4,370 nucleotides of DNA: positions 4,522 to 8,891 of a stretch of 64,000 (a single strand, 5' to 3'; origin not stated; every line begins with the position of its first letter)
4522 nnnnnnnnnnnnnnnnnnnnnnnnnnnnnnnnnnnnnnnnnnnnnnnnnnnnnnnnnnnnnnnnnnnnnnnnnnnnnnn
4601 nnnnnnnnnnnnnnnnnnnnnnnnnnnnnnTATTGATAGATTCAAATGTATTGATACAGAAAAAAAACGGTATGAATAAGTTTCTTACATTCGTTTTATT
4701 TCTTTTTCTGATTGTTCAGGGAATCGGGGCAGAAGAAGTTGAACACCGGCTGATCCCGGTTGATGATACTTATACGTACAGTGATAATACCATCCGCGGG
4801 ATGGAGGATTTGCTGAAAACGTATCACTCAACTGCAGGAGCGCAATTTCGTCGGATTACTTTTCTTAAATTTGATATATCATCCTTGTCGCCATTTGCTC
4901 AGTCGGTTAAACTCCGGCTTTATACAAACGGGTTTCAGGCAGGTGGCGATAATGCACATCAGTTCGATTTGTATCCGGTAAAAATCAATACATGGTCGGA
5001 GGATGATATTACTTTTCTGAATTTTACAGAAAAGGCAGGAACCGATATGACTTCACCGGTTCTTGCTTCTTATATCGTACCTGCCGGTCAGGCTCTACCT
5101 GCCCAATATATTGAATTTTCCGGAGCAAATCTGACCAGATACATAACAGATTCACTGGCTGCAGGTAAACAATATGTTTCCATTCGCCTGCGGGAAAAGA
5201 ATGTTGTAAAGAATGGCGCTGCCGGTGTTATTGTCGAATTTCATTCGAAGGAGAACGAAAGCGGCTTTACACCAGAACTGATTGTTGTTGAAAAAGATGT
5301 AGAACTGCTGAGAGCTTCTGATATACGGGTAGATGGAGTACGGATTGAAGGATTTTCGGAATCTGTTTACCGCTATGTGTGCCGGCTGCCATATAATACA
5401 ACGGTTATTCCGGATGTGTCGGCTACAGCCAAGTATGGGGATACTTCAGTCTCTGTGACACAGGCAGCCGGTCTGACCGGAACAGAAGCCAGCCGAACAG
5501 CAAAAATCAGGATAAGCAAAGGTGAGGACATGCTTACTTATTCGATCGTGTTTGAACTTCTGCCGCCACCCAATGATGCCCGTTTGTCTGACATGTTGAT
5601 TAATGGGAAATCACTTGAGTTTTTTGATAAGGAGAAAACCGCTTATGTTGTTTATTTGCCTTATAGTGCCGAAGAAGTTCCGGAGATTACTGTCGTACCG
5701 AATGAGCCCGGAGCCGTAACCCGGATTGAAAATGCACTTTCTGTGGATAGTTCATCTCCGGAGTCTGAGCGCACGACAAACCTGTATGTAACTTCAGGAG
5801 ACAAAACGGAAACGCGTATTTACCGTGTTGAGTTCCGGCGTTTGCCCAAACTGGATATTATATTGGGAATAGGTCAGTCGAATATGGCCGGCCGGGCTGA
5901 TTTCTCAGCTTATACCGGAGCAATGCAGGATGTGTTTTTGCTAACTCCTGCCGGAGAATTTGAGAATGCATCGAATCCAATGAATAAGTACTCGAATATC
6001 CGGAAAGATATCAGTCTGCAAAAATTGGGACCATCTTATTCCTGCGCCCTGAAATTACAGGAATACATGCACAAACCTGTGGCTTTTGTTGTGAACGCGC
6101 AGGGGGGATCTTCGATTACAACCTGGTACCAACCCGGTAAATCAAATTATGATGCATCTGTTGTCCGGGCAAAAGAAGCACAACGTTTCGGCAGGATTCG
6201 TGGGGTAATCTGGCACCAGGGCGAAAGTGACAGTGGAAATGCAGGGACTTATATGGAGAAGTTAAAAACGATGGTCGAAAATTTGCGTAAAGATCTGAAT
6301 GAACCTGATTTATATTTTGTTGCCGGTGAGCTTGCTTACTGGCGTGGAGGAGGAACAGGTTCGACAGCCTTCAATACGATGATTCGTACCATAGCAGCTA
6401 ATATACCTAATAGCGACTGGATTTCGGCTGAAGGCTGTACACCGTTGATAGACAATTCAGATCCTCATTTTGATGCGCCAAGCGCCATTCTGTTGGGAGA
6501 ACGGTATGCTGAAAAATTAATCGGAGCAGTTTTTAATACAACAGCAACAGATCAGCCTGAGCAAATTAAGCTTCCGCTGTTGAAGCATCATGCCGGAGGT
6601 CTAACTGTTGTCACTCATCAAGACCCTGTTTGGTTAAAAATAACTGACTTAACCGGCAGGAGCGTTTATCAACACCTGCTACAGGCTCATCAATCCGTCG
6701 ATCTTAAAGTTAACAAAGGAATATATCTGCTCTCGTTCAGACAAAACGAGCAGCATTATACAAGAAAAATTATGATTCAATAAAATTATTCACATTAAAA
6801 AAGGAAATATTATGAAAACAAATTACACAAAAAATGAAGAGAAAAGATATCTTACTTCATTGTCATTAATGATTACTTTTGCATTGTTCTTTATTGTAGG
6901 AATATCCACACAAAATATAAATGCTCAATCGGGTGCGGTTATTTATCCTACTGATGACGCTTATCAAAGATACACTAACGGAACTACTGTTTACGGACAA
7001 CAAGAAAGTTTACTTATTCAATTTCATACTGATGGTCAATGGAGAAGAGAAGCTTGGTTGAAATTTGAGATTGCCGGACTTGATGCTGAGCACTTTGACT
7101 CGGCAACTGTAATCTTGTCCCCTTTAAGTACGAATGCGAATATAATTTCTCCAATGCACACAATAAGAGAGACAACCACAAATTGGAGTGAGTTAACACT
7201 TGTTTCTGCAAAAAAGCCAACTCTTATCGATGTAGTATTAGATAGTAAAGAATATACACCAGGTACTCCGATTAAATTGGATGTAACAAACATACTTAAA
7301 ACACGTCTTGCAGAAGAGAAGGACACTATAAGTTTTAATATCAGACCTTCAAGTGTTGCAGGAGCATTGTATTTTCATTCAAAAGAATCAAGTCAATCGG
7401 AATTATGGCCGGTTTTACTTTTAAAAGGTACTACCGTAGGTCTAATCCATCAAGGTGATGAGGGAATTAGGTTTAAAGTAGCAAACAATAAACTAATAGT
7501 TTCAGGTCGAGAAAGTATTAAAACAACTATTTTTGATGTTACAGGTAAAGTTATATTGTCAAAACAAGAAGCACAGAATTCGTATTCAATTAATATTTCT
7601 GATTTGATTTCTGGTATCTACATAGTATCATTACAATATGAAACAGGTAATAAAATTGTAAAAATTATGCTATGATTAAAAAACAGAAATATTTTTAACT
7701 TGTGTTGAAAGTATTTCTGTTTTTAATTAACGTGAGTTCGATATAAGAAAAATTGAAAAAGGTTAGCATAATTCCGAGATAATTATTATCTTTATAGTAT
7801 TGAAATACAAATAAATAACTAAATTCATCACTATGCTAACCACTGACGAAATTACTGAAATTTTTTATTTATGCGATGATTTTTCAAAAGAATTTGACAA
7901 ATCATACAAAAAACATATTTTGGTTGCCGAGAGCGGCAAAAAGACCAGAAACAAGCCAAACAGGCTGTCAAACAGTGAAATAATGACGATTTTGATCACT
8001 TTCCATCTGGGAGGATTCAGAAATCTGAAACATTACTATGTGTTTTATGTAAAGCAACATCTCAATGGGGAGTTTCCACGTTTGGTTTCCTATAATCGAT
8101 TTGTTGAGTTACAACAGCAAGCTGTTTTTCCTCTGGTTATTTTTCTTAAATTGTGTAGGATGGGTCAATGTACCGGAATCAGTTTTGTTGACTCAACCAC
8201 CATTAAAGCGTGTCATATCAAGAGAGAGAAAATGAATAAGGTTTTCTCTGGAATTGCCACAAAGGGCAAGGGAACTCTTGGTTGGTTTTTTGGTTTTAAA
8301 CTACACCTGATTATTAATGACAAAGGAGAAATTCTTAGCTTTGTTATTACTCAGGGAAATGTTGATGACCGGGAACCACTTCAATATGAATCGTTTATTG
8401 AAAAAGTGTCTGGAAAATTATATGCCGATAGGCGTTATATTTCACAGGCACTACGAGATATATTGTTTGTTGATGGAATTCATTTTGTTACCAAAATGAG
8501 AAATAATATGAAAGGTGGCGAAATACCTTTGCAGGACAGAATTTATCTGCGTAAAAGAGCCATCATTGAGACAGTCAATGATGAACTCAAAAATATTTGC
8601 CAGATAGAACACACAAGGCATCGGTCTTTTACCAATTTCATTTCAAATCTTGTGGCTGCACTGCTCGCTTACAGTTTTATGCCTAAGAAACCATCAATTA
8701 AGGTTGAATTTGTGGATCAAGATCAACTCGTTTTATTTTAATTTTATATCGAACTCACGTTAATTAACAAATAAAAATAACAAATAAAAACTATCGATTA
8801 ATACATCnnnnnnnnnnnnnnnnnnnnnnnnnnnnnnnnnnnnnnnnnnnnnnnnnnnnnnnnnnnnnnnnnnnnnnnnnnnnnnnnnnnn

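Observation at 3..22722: Hybrid PUL in which SusC/SusD is followed by six tandem T9SS cargo proteins, four sharing a DNRLRE/CBM96-like module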

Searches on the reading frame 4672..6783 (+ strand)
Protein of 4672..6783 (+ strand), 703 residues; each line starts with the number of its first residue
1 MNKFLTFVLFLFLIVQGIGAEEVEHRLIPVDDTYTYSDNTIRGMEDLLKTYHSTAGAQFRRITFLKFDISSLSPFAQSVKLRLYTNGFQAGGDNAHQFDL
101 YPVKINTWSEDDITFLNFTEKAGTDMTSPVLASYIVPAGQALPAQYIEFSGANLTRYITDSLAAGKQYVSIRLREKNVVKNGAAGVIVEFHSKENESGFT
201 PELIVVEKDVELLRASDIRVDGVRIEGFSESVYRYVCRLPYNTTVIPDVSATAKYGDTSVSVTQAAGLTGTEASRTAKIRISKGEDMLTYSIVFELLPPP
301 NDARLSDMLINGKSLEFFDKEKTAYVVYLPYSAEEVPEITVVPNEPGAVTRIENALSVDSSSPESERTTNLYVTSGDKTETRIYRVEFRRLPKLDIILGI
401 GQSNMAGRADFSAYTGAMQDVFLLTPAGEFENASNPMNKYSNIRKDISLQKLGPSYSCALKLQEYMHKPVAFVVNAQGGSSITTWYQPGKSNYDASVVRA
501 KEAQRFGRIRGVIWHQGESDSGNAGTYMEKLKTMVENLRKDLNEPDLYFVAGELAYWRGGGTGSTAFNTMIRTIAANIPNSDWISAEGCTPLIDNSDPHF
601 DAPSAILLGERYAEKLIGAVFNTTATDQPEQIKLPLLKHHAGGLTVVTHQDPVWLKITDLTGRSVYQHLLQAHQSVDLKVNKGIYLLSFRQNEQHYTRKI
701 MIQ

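Call 4: search_protein_families(library=pfam, proteins=[window:4672-6783:+], max_evalue=0.01)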
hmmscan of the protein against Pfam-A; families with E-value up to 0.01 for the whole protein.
window:4672-6783:+ (703 aa): 5 families
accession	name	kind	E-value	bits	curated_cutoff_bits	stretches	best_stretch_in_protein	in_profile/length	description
PF03629.24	SASA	-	4.7e-46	157.7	24.8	1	394-617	2-225/226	Carbohydrate esterase, sialic acid-specific acetylesterase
PF24517.2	CBM96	-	1.4e-14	54.7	26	1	26-205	4-162/164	Carbohydrate-binding module family 96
PF12733.13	Cadherin-like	-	2e-05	25.4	24.2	1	315-390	4-88/89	Cadherin-like beta sandwich domain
PF18962.6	Por_Secre_tail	-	0.00019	22.1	27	1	654-702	23-75/75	Secretion system C-terminal sorting domain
PF13464.11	RodZ_C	-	0.0037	17.6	23.9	0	647-685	2-40/72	RodZ C-terminal domain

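Call 5: search_protein_families(library=ncbifam, proteins=[window:4672-6783:+], max_evalue=0.01)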
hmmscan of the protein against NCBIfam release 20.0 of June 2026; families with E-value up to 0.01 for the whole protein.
window:4672-6783:+ (703 aa): 3 families
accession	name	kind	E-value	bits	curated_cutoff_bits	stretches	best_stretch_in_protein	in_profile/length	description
NF033679.1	DNRLRE_dom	domain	1.7e-11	44.5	34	1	37-205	9-163/164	DNRLRE domain-containing protein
TIGR04183.1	Por_Secre_tail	domain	2e-06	27.7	23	1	649-703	17-72/72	T9SS type A sorting domain-containing protein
NF038113.1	T9SSA_dep_M36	equivalog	0.0054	14.9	885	1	651-703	814-869/869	T9SS-dependent M36 family metallopeptidase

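Call 81: search_solved_structures(query=window:4672-6783:+, max_evalue=0.001)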
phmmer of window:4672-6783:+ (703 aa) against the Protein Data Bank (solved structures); distinct sequences matched with E-value up to 0.001: 3.
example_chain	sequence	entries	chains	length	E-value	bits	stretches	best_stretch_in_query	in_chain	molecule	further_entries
1zmb_A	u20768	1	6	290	6.9e-19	71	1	398-617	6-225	Acetylxylan esterase related enzyme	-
2apj_A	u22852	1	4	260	9e-10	40.9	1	455-567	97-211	Putative Esterase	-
9ega_A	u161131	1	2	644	0.00016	23.5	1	506-554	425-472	Sialate O-acetylesterase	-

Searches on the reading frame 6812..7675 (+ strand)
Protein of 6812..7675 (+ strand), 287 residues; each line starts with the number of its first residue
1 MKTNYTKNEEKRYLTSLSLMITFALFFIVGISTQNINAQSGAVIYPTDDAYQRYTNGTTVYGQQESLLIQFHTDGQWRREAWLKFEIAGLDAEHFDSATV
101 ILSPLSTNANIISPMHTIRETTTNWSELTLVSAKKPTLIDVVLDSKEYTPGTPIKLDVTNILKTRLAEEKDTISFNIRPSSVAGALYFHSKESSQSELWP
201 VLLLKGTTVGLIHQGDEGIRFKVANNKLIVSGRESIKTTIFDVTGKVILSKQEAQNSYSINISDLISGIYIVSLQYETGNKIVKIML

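Call 4: search_protein_families(library=pfam, proteins=[window:6812-7675:+], max_evalue=0.01)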
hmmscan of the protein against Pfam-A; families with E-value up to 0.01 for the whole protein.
window:6812-7675:+ (287 aa): 2 families
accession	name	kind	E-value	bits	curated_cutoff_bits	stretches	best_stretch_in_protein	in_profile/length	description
PF24517.2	CBM96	-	4.7e-20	72.5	26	1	44-202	5-160/164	Carbohydrate-binding module family 96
PF18962.6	Por_Secre_tail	-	5.8e-09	36.6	27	1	226-286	8-74/75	Secretion system C-terminal sorting domain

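Call 5: search_protein_families(library=ncbifam, proteins=[window:6812-7675:+], max_evalue=0.01)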
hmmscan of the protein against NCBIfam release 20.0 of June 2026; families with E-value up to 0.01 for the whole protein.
window:6812-7675:+ (287 aa): 5 families
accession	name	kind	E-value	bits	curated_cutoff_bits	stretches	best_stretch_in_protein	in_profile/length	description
NF033679.1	DNRLRE_dom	domain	1.7e-15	57.5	34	1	48-203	1-162/164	DNRLRE domain-containing protein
TIGR04183.1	Por_Secre_tail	domain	1.2e-08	34.7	23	1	229-286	14-70/72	T9SS type A sorting domain-containing protein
NF033708.1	T9SS_Cterm_ChiA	domain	1.1e-06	28.4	40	1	239-285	5-53/55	T9SS sorting signal type C domain-containing protein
NF038113.1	T9SSA_dep_M36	equivalog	3.3e-05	22.2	885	1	233-286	813-867/869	T9SS-dependent M36 family metallopeptidase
NF052644.1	T9SS_DNase_Rie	equivalog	0.0024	17.3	260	1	224-277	190-240/251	T9SS-dependent surface endonuclease, AS87_RS02955 family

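Call 66: search_solved_structures(query=window:6812-7675:+, max_evalue=1)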
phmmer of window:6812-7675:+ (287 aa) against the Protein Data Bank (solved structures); distinct sequences matched with E-value up to 1: 5.
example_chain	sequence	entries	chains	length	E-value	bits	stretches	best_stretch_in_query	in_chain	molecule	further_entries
8wab_A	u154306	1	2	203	2e-07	33.7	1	43-205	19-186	DNRLRE domain-containing protein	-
8glk_D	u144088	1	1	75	0.0048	19.3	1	239-286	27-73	Endonuclease I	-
7jrm_A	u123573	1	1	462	0.1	15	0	232-277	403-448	F5/8 type C domain protein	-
7jrl_A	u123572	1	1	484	0.12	14.8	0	232-277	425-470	F5/8 type C domain protein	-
9lay_C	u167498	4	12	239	0.55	12.6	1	19-72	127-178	Succinate dehydrogenase (Or fumarate reductase) cytochrome b subunit, b558 family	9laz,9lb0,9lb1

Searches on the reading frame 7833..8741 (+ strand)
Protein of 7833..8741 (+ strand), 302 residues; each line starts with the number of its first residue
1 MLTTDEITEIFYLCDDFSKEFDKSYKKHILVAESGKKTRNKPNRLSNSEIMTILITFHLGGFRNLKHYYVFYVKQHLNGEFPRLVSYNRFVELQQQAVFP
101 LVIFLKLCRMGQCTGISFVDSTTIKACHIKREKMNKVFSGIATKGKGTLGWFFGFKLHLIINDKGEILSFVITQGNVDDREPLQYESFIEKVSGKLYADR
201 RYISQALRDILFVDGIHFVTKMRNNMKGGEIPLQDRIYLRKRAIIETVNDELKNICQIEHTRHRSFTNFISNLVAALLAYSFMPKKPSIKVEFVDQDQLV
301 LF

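Call 4: search_protein_families(library=pfam, proteins=[window:7833-8741:+], max_evalue=0.01)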
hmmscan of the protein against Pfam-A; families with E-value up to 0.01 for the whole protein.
window:7833-8741:+ (302 aa): 2 families
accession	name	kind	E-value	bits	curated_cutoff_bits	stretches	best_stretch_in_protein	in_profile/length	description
PF13612.12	DDE_Tnp_1_3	-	3.9e-68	228.8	27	1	111-265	2-154/155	Transposase DDE domain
PF01609.27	DDE_Tnp_1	-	1.7e-23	83.9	23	1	113-281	3-199/200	Transposase DDE domain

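Call 5: search_protein_families(library=ncbifam, proteins=[window:7833-8741:+], max_evalue=0.01)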
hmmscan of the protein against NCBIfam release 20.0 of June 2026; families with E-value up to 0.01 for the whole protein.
window:7833-8741:+ (302 aa): 6 families
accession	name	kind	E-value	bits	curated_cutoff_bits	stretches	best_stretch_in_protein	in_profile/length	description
NF033520.1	transpos_IS982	equivalog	1.3e-74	250.8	130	1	46-283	1-242/243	IS982 family transposase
NF033580.1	transpos_IS5_3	equivalog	5.7e-12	45.7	110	1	86-275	61-251/258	IS5 family transposase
NF033581.1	transpos_IS5_4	equivalog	9e-08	31.8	140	1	117-280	118-282/285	IS5 family transposase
NF033592.1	transpos_IS4_1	equivalog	0.00012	21.3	115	0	118-227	110-211/332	IS4 family transposase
NF033551.1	transpos_IS1182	equivalog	0.00054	19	270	0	150-222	263-341/488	IS1182 family transposase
NF033579.1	transpos_IS5_2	equivalog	0.0038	16.8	140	0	156-253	141-259/289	IS5 family transposase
